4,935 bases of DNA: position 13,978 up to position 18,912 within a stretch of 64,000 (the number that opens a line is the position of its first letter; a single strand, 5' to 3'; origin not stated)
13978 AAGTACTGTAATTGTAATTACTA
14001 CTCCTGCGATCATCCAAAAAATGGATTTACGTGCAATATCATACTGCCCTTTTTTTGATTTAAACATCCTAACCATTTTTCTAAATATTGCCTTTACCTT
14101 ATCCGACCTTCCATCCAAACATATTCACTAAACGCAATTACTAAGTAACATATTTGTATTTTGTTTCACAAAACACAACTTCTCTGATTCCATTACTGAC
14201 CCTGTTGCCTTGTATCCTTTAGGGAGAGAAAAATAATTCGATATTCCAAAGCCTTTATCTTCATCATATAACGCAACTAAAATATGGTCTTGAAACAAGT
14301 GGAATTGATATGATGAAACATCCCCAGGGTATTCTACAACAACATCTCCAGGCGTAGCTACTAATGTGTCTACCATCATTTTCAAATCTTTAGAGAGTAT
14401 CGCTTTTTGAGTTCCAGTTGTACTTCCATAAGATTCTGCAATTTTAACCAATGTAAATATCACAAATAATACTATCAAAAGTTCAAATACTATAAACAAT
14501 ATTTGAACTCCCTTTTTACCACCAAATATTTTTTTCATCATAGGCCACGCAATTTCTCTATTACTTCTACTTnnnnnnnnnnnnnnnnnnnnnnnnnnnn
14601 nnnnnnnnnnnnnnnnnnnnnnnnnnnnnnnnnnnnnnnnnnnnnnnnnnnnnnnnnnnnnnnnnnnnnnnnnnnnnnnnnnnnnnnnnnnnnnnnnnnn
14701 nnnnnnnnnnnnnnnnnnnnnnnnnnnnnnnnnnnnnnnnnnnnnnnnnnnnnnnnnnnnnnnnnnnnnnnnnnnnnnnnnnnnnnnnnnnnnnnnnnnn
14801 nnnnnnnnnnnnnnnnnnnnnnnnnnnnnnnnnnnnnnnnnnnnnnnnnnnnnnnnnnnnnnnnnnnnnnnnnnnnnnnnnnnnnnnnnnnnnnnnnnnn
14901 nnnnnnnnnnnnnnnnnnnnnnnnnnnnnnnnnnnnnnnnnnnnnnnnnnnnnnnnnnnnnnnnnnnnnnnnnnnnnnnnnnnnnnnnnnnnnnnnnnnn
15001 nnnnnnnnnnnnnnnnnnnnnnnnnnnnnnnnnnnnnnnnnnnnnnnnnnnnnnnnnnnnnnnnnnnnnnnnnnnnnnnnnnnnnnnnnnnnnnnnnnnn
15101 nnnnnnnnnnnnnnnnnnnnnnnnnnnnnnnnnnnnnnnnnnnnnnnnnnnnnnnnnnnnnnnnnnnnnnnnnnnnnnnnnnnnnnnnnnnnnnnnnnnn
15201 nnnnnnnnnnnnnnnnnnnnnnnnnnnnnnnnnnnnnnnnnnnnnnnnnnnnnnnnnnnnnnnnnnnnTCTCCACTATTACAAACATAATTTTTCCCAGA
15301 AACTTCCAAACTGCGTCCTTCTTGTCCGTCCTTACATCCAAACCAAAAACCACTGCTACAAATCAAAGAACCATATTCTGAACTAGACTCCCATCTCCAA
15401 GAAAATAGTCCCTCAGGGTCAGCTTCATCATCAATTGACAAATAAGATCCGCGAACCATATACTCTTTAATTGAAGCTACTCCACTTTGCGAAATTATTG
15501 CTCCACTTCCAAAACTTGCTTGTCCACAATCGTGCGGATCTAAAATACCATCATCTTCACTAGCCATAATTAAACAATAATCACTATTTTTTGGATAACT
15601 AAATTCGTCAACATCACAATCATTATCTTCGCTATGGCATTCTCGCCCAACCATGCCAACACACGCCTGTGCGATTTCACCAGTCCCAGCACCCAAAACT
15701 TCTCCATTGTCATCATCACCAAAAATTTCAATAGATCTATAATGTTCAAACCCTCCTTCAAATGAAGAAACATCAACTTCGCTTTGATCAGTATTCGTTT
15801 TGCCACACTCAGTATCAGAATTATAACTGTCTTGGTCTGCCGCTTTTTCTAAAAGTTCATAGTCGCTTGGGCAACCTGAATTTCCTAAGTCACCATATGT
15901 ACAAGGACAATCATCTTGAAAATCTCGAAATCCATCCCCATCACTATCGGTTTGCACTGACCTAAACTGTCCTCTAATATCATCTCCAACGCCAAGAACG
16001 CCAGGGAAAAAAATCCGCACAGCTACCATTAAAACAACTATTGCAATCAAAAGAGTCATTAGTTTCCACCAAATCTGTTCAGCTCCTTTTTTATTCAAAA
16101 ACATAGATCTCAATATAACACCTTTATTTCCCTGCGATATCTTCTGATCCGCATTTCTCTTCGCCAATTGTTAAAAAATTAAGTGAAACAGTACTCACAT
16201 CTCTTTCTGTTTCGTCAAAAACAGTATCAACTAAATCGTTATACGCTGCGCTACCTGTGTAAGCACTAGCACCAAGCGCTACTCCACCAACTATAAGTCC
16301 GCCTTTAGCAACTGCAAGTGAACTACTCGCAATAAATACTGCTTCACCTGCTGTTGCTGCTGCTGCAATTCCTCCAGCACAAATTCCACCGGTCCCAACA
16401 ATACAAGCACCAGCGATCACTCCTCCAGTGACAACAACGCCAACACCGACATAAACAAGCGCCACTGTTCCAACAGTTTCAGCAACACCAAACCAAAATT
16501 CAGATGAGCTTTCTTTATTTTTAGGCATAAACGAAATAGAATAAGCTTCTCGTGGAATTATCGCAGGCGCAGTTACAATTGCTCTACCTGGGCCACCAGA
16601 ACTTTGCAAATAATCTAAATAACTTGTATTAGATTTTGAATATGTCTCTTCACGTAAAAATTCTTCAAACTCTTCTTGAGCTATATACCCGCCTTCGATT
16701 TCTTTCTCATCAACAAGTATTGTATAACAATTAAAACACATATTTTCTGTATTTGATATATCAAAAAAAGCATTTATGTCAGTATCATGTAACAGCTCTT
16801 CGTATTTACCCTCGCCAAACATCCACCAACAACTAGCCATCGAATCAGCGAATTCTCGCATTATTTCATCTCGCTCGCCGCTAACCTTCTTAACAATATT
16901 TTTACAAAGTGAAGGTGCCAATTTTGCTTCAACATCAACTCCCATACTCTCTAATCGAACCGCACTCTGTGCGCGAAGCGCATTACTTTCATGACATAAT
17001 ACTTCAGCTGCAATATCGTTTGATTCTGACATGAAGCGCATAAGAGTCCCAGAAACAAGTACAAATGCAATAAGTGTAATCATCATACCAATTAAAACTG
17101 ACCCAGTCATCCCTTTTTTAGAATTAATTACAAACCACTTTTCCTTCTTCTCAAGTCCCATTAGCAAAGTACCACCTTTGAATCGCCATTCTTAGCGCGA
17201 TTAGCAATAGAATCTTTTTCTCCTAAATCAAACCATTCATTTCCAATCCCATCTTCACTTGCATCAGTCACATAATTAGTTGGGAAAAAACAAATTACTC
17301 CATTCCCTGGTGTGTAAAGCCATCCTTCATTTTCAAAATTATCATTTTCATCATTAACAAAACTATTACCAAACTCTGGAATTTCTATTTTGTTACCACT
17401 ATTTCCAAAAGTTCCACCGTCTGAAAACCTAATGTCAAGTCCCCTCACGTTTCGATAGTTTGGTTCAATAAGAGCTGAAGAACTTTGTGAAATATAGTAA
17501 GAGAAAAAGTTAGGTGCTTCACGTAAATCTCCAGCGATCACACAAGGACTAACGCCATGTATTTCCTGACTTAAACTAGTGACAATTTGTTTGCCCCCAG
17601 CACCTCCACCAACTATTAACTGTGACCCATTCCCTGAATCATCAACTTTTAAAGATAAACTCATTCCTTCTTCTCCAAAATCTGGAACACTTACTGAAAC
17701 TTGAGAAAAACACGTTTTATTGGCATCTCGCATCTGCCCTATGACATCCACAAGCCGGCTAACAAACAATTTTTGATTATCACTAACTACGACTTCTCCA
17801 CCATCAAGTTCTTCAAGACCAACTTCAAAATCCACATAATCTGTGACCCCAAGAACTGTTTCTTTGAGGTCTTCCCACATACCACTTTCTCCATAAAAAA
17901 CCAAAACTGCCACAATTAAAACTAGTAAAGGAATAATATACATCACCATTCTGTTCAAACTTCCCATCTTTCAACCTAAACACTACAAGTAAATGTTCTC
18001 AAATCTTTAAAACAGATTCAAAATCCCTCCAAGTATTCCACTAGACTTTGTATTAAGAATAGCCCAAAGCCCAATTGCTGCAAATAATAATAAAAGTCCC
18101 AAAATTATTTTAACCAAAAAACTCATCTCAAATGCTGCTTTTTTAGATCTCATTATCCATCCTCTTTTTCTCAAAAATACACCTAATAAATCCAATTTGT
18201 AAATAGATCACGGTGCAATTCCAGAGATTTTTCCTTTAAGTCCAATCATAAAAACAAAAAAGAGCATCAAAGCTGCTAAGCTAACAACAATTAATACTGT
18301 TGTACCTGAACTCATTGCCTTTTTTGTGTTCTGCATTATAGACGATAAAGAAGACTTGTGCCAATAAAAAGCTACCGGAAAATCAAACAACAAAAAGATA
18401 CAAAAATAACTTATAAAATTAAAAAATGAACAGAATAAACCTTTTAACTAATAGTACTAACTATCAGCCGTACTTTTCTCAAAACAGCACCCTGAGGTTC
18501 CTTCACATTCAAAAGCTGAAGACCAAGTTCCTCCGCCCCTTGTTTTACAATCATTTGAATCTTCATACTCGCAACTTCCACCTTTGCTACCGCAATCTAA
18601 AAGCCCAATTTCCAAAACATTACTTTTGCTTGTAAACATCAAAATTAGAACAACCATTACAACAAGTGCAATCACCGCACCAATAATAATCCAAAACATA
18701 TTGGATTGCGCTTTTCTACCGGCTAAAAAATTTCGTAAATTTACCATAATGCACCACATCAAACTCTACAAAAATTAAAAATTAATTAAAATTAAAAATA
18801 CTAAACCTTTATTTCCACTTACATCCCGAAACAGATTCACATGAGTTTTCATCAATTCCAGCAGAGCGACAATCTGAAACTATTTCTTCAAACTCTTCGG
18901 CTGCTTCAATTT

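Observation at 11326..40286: ~29 kb surface locus: 16 prepilin-like proteins plus giant adhesin-like proteins, with no assembly machinery in cis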

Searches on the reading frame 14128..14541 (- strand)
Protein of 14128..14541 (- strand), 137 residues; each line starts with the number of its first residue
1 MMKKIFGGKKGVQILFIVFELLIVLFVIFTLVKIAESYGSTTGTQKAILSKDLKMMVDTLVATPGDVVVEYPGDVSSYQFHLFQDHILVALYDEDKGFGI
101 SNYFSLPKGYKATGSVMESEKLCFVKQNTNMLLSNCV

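Call 10: search_protein_families(library=pfam, proteins=[window:14128-14541:-], max_evalue=0.1)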
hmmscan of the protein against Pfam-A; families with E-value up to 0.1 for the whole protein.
window:14128-14541:- (137 aa): 1 family
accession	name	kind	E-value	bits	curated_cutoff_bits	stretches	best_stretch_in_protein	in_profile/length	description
PF22129.1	CjCas9_WED-like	-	0.042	13.9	24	0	33-48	10-25/39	CRISPR-associated endonuclease CjCas9 wedge domain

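Call 39: search_protein_families(library=ncbifam, proteins=[window:14128-14541:-], max_evalue=1)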
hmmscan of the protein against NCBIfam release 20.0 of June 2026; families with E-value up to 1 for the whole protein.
window:14128-14541:- (137 aa): 0 families

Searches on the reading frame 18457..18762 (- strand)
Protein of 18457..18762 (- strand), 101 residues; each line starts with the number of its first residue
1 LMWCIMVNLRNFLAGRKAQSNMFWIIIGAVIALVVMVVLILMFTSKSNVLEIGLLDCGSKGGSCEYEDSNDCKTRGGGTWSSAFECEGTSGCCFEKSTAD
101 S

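Call 11: search_protein_families(library=pfam, proteins=[window:18457-18762:-], max_evalue=0.1)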
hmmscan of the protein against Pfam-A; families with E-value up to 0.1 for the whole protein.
window:18457-18762:- (101 aa): 6 families
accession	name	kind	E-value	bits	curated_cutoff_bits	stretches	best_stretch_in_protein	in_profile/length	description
PF12669.12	FeoB_associated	-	0.00042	20.9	27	1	25-72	3-43/44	FeoB-associated Cys-rich membrane protein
PF25052.1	AtDEF-like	-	0.0092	16.7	25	1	30-78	8-55/79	Defensin-like family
PF17870.6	Insulin_TMD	-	0.012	16.1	33.4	1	13-40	5-32/47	Insulin receptor trans-membrane segment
PF22852.1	SoxE_N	-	0.017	15.4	27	1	16-38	1-23/48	Sulfocyanin, N-terminal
PF05745.16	CRPA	-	0.044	14.3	23.6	1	12-45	84-117/150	Chlamydia 15 kDa cysteine-rich outer membrane protein (CRPA)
PF15012.11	DUF4519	-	0.069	13.7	27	1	16-45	24-53/56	Domain of unknown function (DUF4519)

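Call 39: search_protein_families(library=ncbifam, proteins=[window:18457-18762:-], max_evalue=1)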
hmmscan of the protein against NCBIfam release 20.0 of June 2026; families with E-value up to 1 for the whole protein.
window:18457-18762:- (101 aa): 3 families
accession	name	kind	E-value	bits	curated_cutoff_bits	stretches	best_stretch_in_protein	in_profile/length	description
NF004373.0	PRK05740.1-3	equivalog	0.037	13.8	154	1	11-46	55-90/150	preprotein translocase subunit SecE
NF009776.0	PRK13275.1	equivalog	0.094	12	64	1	25-43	48-66/70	tetrahydromethanopterin S-methyltransferase subunit F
TIGR02976.1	phageshock_pspB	equivalog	0.81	10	51.7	0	22-44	2-24/75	envelope stress response membrane protein PspB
